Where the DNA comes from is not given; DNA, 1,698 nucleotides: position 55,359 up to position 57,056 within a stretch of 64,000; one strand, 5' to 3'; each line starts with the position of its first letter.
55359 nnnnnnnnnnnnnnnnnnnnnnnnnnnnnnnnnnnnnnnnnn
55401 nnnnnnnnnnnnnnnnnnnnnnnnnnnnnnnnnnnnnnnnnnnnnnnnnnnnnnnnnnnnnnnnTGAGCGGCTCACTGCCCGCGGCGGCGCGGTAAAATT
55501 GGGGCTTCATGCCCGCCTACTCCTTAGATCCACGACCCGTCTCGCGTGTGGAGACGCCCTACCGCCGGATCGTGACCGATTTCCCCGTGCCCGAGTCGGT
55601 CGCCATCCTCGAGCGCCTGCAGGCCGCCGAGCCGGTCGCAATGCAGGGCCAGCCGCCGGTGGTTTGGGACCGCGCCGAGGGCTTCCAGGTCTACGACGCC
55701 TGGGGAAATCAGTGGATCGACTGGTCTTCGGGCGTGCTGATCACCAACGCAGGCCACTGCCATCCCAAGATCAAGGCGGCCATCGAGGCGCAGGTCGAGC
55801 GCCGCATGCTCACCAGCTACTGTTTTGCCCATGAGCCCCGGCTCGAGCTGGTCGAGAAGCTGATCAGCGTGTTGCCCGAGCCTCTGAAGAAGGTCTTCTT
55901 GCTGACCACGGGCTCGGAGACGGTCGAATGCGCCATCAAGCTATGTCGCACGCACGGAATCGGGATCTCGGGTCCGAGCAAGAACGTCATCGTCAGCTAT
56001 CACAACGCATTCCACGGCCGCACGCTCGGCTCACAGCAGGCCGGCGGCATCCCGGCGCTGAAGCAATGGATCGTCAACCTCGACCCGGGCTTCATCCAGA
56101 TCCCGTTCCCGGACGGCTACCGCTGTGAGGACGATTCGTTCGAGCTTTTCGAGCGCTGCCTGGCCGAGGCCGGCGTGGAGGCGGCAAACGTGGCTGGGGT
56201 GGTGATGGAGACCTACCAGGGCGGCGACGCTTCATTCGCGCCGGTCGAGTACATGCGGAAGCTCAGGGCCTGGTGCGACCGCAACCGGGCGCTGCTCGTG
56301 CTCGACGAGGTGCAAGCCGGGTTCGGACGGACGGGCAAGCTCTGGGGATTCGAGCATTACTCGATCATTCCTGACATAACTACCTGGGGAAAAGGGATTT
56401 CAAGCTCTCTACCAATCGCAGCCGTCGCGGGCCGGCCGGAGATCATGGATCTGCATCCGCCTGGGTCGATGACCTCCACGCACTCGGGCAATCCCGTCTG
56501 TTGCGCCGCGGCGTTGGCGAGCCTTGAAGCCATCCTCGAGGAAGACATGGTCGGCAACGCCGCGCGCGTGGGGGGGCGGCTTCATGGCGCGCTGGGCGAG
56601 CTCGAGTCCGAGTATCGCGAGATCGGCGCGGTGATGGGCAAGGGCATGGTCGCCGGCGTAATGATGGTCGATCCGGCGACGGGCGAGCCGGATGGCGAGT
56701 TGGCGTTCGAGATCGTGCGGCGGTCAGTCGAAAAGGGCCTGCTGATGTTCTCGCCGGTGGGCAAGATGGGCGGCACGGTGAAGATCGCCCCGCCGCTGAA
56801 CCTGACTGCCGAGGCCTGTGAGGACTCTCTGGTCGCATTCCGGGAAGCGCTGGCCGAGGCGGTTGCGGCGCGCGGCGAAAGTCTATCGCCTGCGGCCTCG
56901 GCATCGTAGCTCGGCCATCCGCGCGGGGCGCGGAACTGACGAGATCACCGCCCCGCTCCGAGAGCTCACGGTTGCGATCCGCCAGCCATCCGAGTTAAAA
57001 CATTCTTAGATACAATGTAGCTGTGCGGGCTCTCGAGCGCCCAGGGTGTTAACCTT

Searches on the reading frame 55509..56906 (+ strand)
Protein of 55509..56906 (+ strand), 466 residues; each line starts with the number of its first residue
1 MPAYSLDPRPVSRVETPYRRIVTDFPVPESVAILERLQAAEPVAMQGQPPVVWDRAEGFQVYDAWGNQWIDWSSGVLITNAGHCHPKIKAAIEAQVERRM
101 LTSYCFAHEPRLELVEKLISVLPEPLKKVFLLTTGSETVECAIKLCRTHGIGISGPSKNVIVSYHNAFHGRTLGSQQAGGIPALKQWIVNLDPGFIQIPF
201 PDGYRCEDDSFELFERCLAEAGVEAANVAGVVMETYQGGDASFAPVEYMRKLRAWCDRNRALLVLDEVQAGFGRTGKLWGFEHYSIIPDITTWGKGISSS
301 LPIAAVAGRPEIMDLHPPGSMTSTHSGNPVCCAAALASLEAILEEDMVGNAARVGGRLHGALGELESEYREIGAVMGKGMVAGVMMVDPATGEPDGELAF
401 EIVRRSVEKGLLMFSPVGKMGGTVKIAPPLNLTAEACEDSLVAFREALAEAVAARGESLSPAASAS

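Call 69: search_protein_families(library=pfam, proteins=[window:55509-56906:+], max_evalue=0.0001)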
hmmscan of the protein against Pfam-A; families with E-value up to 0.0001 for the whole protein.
window:55509-56906:+ (466 aa): 1 family
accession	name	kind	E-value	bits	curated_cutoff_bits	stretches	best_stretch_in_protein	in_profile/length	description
PF00202.27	Aminotran_3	-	4.4e-90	302.7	30.5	1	48-448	8-403/403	Aminotransferase class-III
